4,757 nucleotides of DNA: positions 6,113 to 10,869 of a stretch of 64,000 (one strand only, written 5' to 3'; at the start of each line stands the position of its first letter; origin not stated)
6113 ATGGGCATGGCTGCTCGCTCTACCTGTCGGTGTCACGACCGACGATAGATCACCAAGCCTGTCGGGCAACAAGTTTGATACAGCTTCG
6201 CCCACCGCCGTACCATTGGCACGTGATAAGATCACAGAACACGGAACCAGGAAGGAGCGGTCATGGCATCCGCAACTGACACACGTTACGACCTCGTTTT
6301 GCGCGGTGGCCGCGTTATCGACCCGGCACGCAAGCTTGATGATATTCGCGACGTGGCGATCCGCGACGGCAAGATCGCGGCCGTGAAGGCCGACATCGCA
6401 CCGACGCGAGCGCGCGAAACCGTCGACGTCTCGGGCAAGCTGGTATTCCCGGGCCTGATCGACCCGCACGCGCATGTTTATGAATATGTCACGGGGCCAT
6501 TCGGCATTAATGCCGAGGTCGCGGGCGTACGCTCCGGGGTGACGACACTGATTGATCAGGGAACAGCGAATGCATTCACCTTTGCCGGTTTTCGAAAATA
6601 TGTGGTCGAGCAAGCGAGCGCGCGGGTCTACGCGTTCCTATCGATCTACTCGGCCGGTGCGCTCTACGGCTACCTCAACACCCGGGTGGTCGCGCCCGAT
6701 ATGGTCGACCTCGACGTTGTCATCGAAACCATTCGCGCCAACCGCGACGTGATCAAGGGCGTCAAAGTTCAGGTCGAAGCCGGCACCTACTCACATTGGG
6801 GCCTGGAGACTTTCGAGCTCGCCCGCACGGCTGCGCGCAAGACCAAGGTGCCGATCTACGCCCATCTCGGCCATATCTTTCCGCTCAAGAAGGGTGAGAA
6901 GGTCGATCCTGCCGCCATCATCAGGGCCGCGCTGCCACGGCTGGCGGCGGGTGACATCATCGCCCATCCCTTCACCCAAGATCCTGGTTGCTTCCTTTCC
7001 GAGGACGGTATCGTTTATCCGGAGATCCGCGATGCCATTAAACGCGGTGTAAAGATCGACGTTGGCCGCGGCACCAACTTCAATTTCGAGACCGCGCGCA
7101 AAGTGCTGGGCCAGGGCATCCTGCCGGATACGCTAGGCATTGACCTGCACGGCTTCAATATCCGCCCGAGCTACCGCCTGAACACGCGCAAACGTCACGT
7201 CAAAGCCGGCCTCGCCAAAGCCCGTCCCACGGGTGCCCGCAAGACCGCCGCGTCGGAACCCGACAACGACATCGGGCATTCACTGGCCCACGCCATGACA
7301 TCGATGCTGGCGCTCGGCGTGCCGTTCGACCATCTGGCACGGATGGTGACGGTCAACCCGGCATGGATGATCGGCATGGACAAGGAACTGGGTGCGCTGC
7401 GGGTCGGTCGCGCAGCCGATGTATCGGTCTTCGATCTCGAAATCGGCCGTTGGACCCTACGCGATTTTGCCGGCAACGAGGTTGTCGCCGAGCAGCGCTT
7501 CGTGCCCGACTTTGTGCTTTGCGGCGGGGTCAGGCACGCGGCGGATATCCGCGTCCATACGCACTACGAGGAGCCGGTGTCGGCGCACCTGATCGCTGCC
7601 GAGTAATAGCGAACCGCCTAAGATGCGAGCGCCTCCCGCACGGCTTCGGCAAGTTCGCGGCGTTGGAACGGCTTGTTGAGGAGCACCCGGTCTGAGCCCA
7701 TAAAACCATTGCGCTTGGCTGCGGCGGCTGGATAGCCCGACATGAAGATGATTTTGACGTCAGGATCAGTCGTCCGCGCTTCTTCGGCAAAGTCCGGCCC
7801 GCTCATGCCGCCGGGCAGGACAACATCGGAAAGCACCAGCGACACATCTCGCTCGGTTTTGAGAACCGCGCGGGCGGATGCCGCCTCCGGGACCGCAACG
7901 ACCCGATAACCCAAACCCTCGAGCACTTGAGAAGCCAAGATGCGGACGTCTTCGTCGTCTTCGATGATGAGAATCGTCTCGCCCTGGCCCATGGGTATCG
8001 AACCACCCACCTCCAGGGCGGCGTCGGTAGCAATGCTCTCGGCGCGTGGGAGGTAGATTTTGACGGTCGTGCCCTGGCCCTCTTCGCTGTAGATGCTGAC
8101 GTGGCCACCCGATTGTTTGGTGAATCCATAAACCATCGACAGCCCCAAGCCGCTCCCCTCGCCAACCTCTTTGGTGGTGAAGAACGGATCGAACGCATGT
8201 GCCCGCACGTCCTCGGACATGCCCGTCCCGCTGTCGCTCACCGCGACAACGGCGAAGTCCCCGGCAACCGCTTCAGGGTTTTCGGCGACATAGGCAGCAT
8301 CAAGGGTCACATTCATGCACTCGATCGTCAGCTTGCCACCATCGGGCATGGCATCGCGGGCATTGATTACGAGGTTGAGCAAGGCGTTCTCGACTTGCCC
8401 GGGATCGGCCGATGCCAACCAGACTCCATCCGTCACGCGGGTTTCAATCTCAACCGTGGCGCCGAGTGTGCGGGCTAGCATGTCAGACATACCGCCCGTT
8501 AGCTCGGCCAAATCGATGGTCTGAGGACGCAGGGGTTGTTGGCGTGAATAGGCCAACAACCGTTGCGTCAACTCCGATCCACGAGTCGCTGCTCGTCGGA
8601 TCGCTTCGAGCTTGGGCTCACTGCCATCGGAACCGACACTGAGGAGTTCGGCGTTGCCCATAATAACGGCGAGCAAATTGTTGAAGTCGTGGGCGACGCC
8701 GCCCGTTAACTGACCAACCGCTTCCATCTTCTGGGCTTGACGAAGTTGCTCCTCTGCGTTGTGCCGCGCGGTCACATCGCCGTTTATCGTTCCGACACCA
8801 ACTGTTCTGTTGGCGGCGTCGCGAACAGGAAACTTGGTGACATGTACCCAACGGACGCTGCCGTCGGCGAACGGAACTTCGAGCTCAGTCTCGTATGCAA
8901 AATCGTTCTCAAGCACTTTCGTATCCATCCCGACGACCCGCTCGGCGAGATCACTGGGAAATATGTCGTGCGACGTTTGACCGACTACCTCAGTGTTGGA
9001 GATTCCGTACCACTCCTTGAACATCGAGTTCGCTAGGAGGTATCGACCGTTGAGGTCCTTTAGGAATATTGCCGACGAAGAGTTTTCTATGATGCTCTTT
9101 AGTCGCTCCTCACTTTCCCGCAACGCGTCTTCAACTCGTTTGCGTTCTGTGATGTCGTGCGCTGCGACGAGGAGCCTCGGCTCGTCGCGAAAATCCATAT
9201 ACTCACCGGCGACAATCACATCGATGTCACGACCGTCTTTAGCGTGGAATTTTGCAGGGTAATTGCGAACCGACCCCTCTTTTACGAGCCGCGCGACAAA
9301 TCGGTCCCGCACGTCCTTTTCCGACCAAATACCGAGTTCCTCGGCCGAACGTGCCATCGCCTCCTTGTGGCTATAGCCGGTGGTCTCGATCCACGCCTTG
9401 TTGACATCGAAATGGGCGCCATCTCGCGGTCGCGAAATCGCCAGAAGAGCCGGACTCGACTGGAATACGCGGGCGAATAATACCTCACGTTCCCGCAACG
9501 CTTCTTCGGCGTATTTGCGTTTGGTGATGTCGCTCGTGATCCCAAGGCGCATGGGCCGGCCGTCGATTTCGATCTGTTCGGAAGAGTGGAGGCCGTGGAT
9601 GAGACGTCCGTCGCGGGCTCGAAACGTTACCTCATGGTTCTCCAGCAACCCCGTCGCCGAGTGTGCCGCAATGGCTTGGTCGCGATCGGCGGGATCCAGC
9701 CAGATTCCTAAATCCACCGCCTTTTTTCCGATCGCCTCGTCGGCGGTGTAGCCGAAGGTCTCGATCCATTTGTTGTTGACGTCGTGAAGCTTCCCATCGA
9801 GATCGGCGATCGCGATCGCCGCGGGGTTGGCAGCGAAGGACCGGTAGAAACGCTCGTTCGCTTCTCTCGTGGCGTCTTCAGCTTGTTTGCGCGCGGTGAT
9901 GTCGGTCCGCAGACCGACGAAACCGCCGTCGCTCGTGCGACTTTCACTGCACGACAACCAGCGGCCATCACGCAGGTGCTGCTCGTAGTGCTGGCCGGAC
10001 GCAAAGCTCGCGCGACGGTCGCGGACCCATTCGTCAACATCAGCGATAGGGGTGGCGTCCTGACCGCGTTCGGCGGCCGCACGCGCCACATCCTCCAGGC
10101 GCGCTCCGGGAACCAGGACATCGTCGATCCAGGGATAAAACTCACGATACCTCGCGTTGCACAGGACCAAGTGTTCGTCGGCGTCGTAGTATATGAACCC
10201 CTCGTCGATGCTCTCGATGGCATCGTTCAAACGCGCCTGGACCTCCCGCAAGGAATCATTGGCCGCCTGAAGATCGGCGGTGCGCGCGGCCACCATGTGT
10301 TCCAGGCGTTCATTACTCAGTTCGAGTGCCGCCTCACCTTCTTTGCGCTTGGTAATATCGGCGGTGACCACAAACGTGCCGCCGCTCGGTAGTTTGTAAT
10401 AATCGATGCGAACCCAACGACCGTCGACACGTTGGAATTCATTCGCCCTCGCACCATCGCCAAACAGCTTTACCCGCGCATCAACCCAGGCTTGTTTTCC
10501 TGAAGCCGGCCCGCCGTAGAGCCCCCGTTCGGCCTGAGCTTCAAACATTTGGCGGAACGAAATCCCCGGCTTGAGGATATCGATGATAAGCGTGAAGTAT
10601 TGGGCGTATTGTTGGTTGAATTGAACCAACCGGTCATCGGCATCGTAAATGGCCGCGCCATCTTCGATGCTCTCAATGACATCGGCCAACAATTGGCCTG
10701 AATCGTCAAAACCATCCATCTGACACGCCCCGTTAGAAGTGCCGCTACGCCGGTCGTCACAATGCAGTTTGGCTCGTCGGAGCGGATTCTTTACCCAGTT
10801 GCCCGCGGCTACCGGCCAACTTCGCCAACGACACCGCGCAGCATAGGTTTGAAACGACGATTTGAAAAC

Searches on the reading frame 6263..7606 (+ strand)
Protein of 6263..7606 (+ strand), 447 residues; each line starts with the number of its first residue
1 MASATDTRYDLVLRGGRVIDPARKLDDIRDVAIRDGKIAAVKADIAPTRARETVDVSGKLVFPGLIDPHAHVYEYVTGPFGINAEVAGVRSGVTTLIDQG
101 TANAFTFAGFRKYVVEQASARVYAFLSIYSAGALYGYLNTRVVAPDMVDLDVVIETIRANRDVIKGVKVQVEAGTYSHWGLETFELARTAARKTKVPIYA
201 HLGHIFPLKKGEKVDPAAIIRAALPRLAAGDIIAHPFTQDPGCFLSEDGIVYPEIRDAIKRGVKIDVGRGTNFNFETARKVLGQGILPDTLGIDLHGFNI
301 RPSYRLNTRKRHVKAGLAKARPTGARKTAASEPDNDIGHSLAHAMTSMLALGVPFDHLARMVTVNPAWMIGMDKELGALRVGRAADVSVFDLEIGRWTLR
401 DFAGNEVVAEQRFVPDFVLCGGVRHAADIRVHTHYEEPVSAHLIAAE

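Call 53: search_protein_families(library=ncbifam, proteins=[window:6263-7606:+], max_evalue=0.00001)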
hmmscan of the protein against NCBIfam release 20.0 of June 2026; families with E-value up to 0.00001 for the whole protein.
window:6263-7606:+ (447 aa): 51 families (the best 25 are shown)
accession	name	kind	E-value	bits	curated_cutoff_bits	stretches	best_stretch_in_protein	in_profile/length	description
NF006689.0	PRK09237.1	equivalog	1.7e-110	369.2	371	1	8-427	2-373/383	amidohydrolase/deacetylase family metallohydrolase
NF009060.0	PRK12394.1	equivalog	4.1e-62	210.1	442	2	8-299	2-280/381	metallo-dependent hydrolase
TIGR03583.1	EF_0837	hypoth_equivalog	4.9e-52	177.2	432.15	2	26-299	13-272/365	amidohydrolase/deacetylase family metallohydrolase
NF006560.0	PRK09061.1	subfamily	6.2e-21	74.3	340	1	4-75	21-90/517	amidohydrolase family protein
NF006845.0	PRK09357.2-6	equivalog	4.3e-17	61.9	728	1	11-74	3-66/428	dihydroorotase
TIGR03121.1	one_C_dehyd_A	equivalog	1e-16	60.3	392.75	1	11-72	2-62/556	formylmethanofuran dehydrogenase subunit A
NF004839.0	PRK06189.1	equivalog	1.9e-16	59.8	631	1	8-76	2-67/451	allantoinase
NF006056.0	PRK08204.1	subfamily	8.7e-16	57.7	391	1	11-75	5-70/449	hypothetical protein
NF005791.0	PRK07627.1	equivalog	1.7e-15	56.9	442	1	11-143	3-136/425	dihydroorotase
TIGR03178.1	allantoinase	equivalog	1.3e-14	53.9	357.85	1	10-75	1-63/441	allantoinase AllB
NF006844.0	PRK09357.2-5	equivalog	4.6e-14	52.3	701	1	11-74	4-66/422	dihydroorotase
NF006558.0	PRK09059.1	equivalog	1.1e-13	50.6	645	1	11-134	5-132/430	dihydroorotase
TIGR02033.1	D-hydantoinase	equivalog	1.3e-13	50.7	393.25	1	12-103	2-95/454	dihydropyrimidinase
NF058538.1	ergo_util_ErtD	equivalog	1.4e-13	50.5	600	1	10-98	2-87/446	hydantoin-5-propionate amidohydrolase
NF009941.0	PRK13404.1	subfamily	3.8e-13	48.9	647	1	7-74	2-65/478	dihydropyrimidinase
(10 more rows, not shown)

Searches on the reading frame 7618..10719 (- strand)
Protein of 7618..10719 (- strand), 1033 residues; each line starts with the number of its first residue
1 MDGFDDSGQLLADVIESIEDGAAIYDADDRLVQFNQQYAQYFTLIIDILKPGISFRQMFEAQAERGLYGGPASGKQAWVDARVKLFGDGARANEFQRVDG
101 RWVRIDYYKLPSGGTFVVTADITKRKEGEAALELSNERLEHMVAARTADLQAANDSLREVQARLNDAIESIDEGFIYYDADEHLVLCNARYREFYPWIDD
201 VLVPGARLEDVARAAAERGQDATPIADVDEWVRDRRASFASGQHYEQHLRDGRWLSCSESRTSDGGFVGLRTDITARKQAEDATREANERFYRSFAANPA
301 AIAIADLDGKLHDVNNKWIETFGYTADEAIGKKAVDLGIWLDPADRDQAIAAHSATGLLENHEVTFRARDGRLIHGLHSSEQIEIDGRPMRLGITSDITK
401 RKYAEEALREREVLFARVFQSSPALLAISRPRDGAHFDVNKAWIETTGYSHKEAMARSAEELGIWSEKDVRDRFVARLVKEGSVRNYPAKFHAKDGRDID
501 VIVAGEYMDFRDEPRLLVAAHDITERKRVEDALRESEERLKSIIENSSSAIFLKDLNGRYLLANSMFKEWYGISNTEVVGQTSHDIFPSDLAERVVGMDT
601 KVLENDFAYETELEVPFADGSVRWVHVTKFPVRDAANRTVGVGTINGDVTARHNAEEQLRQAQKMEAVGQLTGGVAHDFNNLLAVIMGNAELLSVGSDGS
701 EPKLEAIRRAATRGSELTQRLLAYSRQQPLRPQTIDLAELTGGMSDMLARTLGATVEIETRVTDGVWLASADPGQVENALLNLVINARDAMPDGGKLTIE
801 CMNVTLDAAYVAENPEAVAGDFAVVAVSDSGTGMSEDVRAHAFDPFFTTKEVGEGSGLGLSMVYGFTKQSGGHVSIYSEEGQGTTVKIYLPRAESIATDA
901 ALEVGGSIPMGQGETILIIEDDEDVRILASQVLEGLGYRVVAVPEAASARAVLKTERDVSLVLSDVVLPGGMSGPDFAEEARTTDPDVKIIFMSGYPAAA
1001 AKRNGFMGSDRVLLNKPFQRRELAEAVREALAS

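Call 53: search_protein_families(library=ncbifam, proteins=[window:7618-10719:-], max_evalue=0.00001)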
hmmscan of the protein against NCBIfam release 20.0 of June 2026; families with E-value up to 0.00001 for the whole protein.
window:7618-10719:- (1033 aa): 81 families (the best 25 are shown)
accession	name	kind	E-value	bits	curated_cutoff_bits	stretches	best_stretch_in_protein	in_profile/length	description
NF010076.0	PRK13557.1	subfamily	7.9e-124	414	631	1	561-1031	56-533/540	histidine kinase famiy protein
NF046020.1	HisKinCckABruc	equivalog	1.5e-114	383.7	1000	1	525-1031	333-867/868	cell cycle histidine kinase CckA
NF046026.1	HisKinCckACaul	equivalog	1.5e-90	304.3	1000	1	648-1032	282-677/678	cell cycle histidine kinase CckA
NF010411.0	PRK13837.1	equivalog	4.9e-73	246.4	647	1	651-1032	433-813/828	two-component system VirA-like sensor kinase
TIGR00229.1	sensory_box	domain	7.1e-66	220.1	22.9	3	534-659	1-126/126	PAS domain S-box protein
NF052573.1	HisKinEspAMyxo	equivalog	5.3e-61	206.6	1400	1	518-1026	238-745/755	serine histidine kinase EspA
NF008468.0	PRK11360.1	equivalog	1.3e-58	198.8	646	1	532-895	262-611/616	two-component system sensor histidine kinase AtoS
NF052574.1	HisKinEspCMyxo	equivalog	3.6e-48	164.3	1200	1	553-1032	303-784/785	serine histidine kinase EspC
NF008302.0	PRK11091.1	equivalog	1.1e-40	139.6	838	1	521-1026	138-638/779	aerobic respiration two-component sensor histidine kinase ArcB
NF041831.1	NO_HK_NahK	exception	1.8e-39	135.4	1500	2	163-461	87-368/854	hybrid sensor histidine kinase/response regulator NahK/ErcS'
NF047874.1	MASE3_PAS_HK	subfamily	1.3e-33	116.7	560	2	820-897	549-629/655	MASE3 domain-containing sensor histidine kinase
NF047466.1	hybrid_RR_LvrB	exception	2.2e-33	116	500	1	652-892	136-376/377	hybrid histidine kinase/response regulator LvrB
NF041777.1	sens_FixL_Rhizob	equivalog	2.4e-32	112.3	850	1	658-894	252-483/485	sensor protein FixL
NF007688.0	PRK10364.1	equivalog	1.1e-31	110.2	479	1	652-893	224-452/460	two-component system sensor histidine kinase ZraS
NF046044.1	PnpS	equivalog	5.4e-28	98.1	400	1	527-891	44-390/390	two-component system histidine kinase PnpS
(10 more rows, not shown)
